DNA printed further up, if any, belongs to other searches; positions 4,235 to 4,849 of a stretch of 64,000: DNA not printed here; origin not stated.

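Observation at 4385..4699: Minimal SET-domain (lysine methyltransferase) protein in a phage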

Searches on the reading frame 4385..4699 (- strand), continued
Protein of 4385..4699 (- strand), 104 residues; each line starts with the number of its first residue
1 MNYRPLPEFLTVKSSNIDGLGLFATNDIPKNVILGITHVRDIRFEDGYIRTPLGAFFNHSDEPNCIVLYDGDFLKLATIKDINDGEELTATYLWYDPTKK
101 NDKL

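Call 24: fold_search(model_id=the predicted structure, library=pdb)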
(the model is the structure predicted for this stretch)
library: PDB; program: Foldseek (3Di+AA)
matches with E <= 10: 569; with E <= 0.001: 232
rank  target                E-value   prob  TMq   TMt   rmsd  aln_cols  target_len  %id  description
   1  3kma_A                1.0e-06  1.00  0.70  0.70   2.7       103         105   26  Crystal Structure of vSET under Condition A (released 2010-11-10)
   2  6u9n_A                6.4e-06  1.00  0.63  0.46   4.7       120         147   23  MLL1 SET N3861I/Q3867L bound to inhibitor 14 (TC-5139) (released 2020-07-01)
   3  4z4p                  6.8e-06  1.00  0.64  0.43   4.8       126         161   22  Structure of the MLL4 SET Domain (released 2015-09-09)
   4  6u9m_A                7.6e-06  1.00  0.64  0.46   4.5       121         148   23  MLL1 SET N3861I/Q3867L bound to inhibitor 16 (TC-5109) (released 2020-07-01)
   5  6u9n_B                8.5e-06  1.00  0.64  0.46   4.7       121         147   23  MLL1 SET N3861I/Q3867L bound to inhibitor 14 (TC-5139) (released 2020-07-01)
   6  7w6l_E                8.5e-06  1.00  0.58  0.41   5.0       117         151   22  The crystal structure of MLL3-RBBP5-ASH2L in complex with H3K4me0 peptide (released 2022-09-07)
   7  4rz0_A                9.5e-06  1.00  0.67  0.62   4.2       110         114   21  Crystal Structure of Plasmodium falciparum putative histone methyltransferase PFL0690c (released 2015-01-21)
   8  6xaz_B                9.5e-06  1.00  0.66  0.56   5.4       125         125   20  Structure of the PR domain from human PRDM5 (released 2021-06-09)
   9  5f59                  1.1e-05  1.00  0.63  0.46   4.0       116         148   22  The crystal structure of MLL3 SET domain (released 2016-02-24)
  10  6xau                  1.1e-05  1.00  0.64  0.56   4.7       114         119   17  Structure of the PR domain from PRDM3 (released 2021-06-09)
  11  5h6z_B                1.4e-05  1.00  0.70  0.61   4.5       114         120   21  Crystal structure of Set7, a novel histone methyltransferase in Schizossacharomyces pombe (released 2017-11-22)
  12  6u9k_A                1.4e-05  1.00  0.66  0.47   4.6       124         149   24  MLL1 SET N3861I/Q3867L bound to inhibitor 18 (TC-5153) (released 2020-07-01)
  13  7w67_C                1.4e-05  1.00  0.64  0.44   4.4       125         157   23  The crystal structure of MLL1 (N3861I/Q3867L/C3882SS)-RBBP5-ASH2L in complex with H3K4me0 peptide (released 2022-09-07)
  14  6xaz_A                1.4e-05  1.00  0.64  0.57   5.1       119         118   20  Structure of the PR domain from human PRDM5 (released 2021-06-09)
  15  7w6a_C                1.4e-05  1.00  0.64  0.44   5.0       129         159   22  Crystal structure of the MLL1 (N3861I/Q3867L/C3882SS)-RBBP5-ASH2L complex (released 2022-09-07)
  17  4au7_B                1.7e-05  1.00  0.55  0.29   5.4       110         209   24  The structure of the Suv4-20h2 ternary complex with histone H4 (released 2013-05-22)
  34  3f9z_A                3.7e-05  1.00  0.64  0.44   4.9       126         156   19  Structural Insights into Lysine Multiple Methylation by SET Domain Methyltransferases, SET8-Y245F / H4-Lys20 / AdoHcy (released 2008-11-25)
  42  4au7_A                4.9e-05  1.00  0.59  0.28   4.7       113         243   20  The structure of the Suv4-20h2 ternary complex with histone H4 (released 2013-05-22)
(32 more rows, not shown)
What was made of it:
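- Closest known: PBCV-1. Same: It is the best structural match (TM 0.70, rmsd 2.7 A, 103 columns, 26% identity; call 24).
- Inactive SET/PR domains exist; PRDM PR domains are among the fold hits (call 24).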

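Call 26: get_annotated_region(hit=H1, flank=4000)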
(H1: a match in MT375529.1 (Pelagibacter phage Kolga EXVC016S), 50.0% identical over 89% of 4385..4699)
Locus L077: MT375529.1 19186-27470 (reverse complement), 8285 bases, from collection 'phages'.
description: Pelagibacter phage Kolga EXVC016S, complete genome.
organism: Pelagibacter phage Kolga EXVC016S (NCBI taxid 2736233)
taxonomy: Viruses; Duplodnaviria; Heunggongvirae; Uroviricota; Caudoviricetes
host: Candidatus Pelagibacter sp H2P3alpha; source: -; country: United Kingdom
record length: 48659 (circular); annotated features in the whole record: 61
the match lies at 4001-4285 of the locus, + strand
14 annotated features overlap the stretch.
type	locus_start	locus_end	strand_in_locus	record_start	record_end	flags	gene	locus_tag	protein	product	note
CDS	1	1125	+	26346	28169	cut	-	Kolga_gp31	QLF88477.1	hypothetical protein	-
CDS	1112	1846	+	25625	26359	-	-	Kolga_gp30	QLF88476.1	hypothetical protein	-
CDS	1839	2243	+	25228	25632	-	-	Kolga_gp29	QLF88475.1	hypothetical protein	-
CDS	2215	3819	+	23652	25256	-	-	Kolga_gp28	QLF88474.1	AAA protein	-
CDS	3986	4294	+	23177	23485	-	-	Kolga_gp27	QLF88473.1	hypothetical protein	-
CDS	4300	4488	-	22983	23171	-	-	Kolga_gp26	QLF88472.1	hypothetical protein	-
CDS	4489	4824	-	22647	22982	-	-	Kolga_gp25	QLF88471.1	hypothetical protein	-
CDS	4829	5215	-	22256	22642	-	-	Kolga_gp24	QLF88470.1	hypothetical protein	-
CDS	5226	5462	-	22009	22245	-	-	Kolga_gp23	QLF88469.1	hypothetical protein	-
CDS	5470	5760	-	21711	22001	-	-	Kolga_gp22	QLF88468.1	hypothetical protein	-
CDS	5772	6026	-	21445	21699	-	-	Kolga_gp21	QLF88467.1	hypothetical protein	-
CDS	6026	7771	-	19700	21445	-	-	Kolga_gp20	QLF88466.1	hypothetical protein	-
CDS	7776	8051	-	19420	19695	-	-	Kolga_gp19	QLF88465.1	hypothetical protein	-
CDS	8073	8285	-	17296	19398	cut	-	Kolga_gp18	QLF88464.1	hypothetical protein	-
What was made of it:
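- Tried and rejected: SET follows an AAA gene both in the window and in pelagiphage Kolga (call 26).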

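Call 27: get_annotated_region(hit=H4, flank=4000)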
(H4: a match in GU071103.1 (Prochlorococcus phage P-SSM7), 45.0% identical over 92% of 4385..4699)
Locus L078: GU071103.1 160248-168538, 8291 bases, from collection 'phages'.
description: Prochlorococcus phage P-SSM7, complete genome.
organism: Prochlorococcus phage P-SSM7 (NCBI taxid 445688)
taxonomy: Viruses; Duplodnaviria; Heunggongvirae; Uroviricota; Caudoviricetes; Kyanoviridae; Palaemonvirus; Palaemonvirus pssm7
host: Prochlorococcus sp. NATL1A; source: -; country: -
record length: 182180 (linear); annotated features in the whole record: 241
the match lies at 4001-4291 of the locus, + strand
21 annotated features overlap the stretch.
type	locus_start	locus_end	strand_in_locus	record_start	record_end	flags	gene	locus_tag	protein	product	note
CDS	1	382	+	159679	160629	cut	gp61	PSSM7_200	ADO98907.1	DNA primase subunit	T4-LIKE GC: 202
CDS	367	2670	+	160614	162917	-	nrdA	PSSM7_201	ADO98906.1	ribonucleotide reductase class Ia alpha subunit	T4-LIKE GC: 203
CDS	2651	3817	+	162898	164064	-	nrdB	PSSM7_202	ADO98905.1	ribonucleotide reductase class Ia beta subunit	T4-LIKE GC: 204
CDS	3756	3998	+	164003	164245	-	-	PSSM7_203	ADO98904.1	hypothetical protein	T4-LIKE GC: 659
CDS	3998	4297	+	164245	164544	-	-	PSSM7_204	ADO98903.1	hypothetical protein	T4-LIKE GC: 716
CDS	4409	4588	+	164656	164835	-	-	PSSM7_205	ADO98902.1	hypothetical protein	T4-LIKE GC: 430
CDS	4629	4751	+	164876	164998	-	-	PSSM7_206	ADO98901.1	hypothetical protein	T4-LIKE GC: 542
CDS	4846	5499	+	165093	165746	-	talC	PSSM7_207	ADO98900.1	transaldolase-like protein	T4-LIKE GC: 239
CDS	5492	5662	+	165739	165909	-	-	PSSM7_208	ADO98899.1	hypothetical protein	T4-LIKE GC: 278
CDS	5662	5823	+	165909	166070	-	-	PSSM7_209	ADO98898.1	hypothetical protein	T4-LIKE GC: 433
CDS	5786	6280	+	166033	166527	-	-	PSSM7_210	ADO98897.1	NAD synthetase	T4-LIKE GC: 213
CDS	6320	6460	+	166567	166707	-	-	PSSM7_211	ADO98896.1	hypothetical protein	T4-LIKE GC: 717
CDS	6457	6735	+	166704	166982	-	-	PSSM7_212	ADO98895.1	hypothetical protein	T4-LIKE GC: 718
CDS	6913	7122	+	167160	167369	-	hli03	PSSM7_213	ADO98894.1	high light inducible protein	T4-LIKE GC: 267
CDS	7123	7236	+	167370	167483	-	hli03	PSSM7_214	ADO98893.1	high light inducible protein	T4-LIKE GC: 267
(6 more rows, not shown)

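Call 32: find_related_loci(query=A1, collection=genome_contigs, flank=5000)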
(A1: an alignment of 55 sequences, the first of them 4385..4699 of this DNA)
Query A1 (104 aa) in genome_contigs; peptide patterns used: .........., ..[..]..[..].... (x = any residue, [..] = any of these).
163 stretches matched a pattern; 133 encode a relative of the query (tblastn E <= 1e-3); the best 80 are kept; 80 distinct loci.
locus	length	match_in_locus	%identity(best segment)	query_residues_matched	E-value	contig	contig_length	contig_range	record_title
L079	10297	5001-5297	58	3-101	3e-35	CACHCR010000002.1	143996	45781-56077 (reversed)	uncultured Candidatus Marinimicrobia bacterium isolate AG-426-L04 genome assembly, contig: AG-426-L04_NODE_2, whole geno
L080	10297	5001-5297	59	3-101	1e-35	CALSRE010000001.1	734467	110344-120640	MAG: uncultured bacterium isolate C_MB411 genome assembly, contig: contig_22391_C_MB411, whole genome shotgun sequence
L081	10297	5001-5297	57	3-101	3e-35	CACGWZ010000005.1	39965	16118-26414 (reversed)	uncultured Candidatus Marinimicrobia bacterium isolate AG-426-E20 genome assembly, contig: AG-426-E20_NODE_5, whole geno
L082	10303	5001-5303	56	3-103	2e-35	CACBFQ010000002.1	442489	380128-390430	uncultured Candidatus Marinimicrobia bacterium isolate AG-899-G06 genome assembly, contig: AG-899-G06_NODE_2, whole geno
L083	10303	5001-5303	56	3-103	8e-35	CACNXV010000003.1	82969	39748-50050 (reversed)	MAG: uncultured Candidatus Marinimicrobia bacterium isolate AH-287-G16 genome assembly, contig: AH-287-G16_NODE_3, whole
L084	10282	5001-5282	60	3-96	3e-34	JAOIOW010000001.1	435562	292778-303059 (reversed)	Candidatus Neomarinimicrobiota bacterium isolate AH-736-N04 AH-736-N04_NODE_1, whole genome shotgun sequence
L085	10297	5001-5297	55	3-101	5e-34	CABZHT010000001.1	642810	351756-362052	MAG: uncultured Candidatus Marinimicrobia bacterium isolate AG-895-O20 genome assembly, contig: AG-895-O20_NODE_1, whole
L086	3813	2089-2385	56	3-101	5e-34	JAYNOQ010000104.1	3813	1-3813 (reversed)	MAG: Flammeovirgaceae bacterium isolate 139540_COM_metabat_bins_2.tsv.054_sub NODE_33472_length_3813_cov_25.072379, whol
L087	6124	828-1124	56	3-101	7e-34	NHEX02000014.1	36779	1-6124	MAG: Flavobacteriales bacterium TMED96 12243, whole genome shotgun sequence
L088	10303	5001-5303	53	3-103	8e-34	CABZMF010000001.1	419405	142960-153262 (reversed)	MAG: uncultured Candidatus Marinimicrobia bacterium isolate AG-337-K10 genome assembly, contig: AG-337-K10_NODE_1, whole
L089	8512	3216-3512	56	3-101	2e-33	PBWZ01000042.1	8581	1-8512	MAG: Chloroflexota bacterium isolate RS659 6429, whole genome shotgun sequence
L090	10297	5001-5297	55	3-101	1e-33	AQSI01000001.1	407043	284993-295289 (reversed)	Marinimicrobia bacterium SCGC AAA298-D23 DRAFT_contig_0_0.1_C, whole genome shotgun sequence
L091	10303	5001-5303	55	3-103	4e-33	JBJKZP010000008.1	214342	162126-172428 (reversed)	MAG: Candidatus Neomarinimicrobiota bacterium isolate LRMED-169 Marinisoma-LRMED-169-C23, whole genome shotgun sequence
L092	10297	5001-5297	56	3-101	2e-32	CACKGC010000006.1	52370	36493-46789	uncultured Candidatus Marinimicrobia bacterium isolate AG-453-L05 genome assembly, contig: AG-453-L05_NODE_6, whole geno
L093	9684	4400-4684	53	3-97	7e-32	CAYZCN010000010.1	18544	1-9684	MAG TPA_asm: uncultured Candidatus Saccharibacteria bacterium isolate binchicken_co46_16 genome assembly, contig: NODE_5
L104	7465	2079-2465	40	3-95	4e-25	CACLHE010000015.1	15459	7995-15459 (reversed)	uncultured Pelagibacteraceae bacterium isolate AG-464-A03 genome assembly, contig: AG-464-A03_NODE_15, whole genome shot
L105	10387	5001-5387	40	3-95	2e-24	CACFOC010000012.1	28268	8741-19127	uncultured Pelagibacteraceae bacterium isolate AG-414-E08 genome assembly, contig: AG-414-E08_NODE_12, whole genome shot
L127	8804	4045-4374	29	8-92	7e-7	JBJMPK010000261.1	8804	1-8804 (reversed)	MAG: Gemmatimonadales bacterium isolate H1_16_all_fractions_metab_conc_20_65_10 k255_5544764, whole genome shotgun seque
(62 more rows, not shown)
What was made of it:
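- Closest known: PBCV-1. Different: The family also has chromosomal bacterial members (call 32).
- Closest known: Small archaeal and bacterial SET proteins such as Methanosarcina mazei Go1-SET. Same: Methanosarcina loci were recovered as distant relatives at 29-32% identity (call 32).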

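Call 38: search_protein_families(library=pfam, proteins=[L084:5300-6418:+, L082:6426-7913:+, L085:2770-3768:-, L090:486-2768:-, L084:59-565:-, L104:962-2083:+, L105:2544-3881:+, L079:4974-5300:+, L104:2076-2504:+], max_evalue=0.00001)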
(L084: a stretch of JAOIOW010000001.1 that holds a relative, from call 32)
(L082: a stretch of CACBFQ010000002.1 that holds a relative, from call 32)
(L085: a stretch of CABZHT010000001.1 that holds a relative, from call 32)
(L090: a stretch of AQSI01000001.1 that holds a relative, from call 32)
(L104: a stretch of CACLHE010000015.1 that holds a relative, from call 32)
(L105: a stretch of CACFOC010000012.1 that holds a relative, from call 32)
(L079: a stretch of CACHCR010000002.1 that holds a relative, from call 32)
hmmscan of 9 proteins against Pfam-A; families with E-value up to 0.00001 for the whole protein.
L084:5300-6418:+ (372 aa): 3 families
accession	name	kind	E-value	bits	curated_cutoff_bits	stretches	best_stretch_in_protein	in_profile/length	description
PF02773.21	S-AdoMet_synt_C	-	1.2e-54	184.4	25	1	230-363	2-138/138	S-adenosylmethionine synthetase, C-terminal domain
PF02772.21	S-AdoMet_synt_M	-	2.3e-37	128.2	29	1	111-227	2-120/120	S-adenosylmethionine synthetase, central domain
PF00438.25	S-AdoMet_synt_N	-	1.8e-30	105.8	33.1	1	3-101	1-98/99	S-adenosylmethionine synthetase, N-terminal domain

L082:6426-7913:+ (495 aa): 4 families
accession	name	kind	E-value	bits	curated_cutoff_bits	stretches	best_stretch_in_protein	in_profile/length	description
PF05221.23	AdoHcyase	-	1.4e-131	438.5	25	1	31-494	2-299/299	S-adenosyl-L-homocysteine hydrolase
PF00670.27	AdoHcyase_NAD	-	2.6e-84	281.7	27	1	256-417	1-162/162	S-adenosyl-L-homocysteine hydrolase, NAD binding domain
PF02826.25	2-Hacid_dh_C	-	1e-10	41.7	25.1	1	272-366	30-128/178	D-isomer specific 2-hydroxyacid dehydrogenase, NAD binding domain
PF07991.19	KARI_N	-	2.3e-06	27.7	20.6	1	276-340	2-67/165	Acetohydroxy acid isomeroreductase, NADPH-binding domain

L085:2770-3768:- (332 aa): 3 families
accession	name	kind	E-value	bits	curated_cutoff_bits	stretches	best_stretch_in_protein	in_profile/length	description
PF08541.16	ACP_syn_III_C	-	2.6e-36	124.1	26.6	1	243-332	1-90/90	3-Oxoacyl-[acyl-carrier-protein (ACP)] synthase III C terminal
PF08545.16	ACP_syn_III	-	6.1e-25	87.4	24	1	108-188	1-80/80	3-Oxoacyl-[acyl-carrier-protein (ACP)] synthase III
PF00108.29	Thiolase_N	-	1.4e-10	41.5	26.4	1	47-154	18-125/260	Thiolase, N-terminal domain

L090:486-2768:- (760 aa): 3 families
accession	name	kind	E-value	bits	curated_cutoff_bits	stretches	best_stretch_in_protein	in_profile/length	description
PF07698.17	7TM-7TMR_HD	-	1e-31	110.8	29.4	1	336-522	3-190/190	7TM receptor with intracellular HD hydrolase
PF07697.16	7TMR-HDED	-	1.8e-22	80.9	27.6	1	44-319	2-222/224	7TM-HD extracellular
PF01966.28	HD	-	1.1e-13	51.9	22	1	548-687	2-115/116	HD domain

L084:59-565:- (168 aa): 1 family
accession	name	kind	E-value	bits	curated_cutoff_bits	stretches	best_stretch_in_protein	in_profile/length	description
PF02130.23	YbeY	-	1.2e-26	93.5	25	1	42-160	8-128/129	Endoribonuclease YbeY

L104:962-2083:+ (373 aa): 3 families
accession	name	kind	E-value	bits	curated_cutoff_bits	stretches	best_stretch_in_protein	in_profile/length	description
PF01262.27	AlaDh_PNT_C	-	4.9e-83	278.2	23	1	141-353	1-214/214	Alanine dehydrogenase/PNT, C-terminal domain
PF05222.21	AlaDh_PNT_N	-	3.1e-46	157.4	30.4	1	4-137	1-136/136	Alanine dehydrogenase/PNT, N-terminal domain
PF02826.25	2-Hacid_dh_C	-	3.7e-07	30.1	25.1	1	166-268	34-127/178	D-isomer specific 2-hydroxyacid dehydrogenase, NAD binding domain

L105:2544-3881:+ (445 aa): 1 family
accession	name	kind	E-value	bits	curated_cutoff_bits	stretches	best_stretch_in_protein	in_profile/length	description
PF00202.27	Aminotran_3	-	3.6e-87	293.1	30.5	1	29-436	9-400/403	Aminotransferase class-III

L079:4974-5300:+ (108 aa): 1 family
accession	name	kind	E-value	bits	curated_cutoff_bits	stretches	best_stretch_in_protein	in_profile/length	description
PF00856.33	SET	-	2.8e-09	37.8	22.4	1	62-99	63-104/105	SET domain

L104:2076-2504:+ (142 aa): 1 family
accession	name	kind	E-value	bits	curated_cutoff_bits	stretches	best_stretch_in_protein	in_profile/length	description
PF00856.33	SET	-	3.2e-10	40.8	22.4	1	54-128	63-105/105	SET domain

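Call 44: search_protein_representatives(alignment_id=A1)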
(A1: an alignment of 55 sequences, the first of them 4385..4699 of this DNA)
Query: 55 sequences, 99 profile positions. Proteins with E-value up to 0.001 (for the whole library): 4475; up to 1e-10: 838; up to 1e-30: 26. The best 150 are listed.
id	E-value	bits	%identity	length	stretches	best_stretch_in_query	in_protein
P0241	3.6e-35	135.9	-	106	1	2-99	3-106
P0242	4.6e-35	135.5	-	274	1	2-97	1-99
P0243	1.6e-34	133.7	-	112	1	2-98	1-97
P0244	2.6e-34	133.1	-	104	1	2-99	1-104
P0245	2.0e-33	130.3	-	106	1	2-98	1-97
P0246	5.7e-33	128.8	-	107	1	2-99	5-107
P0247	6.6e-33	128.6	-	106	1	2-98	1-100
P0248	7.7e-33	128.4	-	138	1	2-97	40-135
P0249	1.4e-32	127.5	-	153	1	2-98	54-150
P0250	1.5e-32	127.5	-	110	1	2-99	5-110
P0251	2.0e-32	127.1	-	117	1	2-98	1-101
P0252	2.3e-32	126.8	-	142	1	1-98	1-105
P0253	3.2e-32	126.4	-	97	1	2-97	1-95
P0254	4.6e-32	125.9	-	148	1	2-97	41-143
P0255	4.9e-32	125.8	-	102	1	2-98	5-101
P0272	5.1e-30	119.3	-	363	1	2-96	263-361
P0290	5.5e-29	116.0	-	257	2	2-73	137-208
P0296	1.9e-28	114.3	-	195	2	8-98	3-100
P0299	2.8e-28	113.8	-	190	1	2-97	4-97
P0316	1.5e-27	111.4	-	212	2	6-99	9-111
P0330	6.2e-27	109.4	-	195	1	2-98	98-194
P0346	3.3e-26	107.1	-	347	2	2-93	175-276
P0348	3.3e-26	107.1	-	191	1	2-93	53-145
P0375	1.5e-25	105.0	-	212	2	9-97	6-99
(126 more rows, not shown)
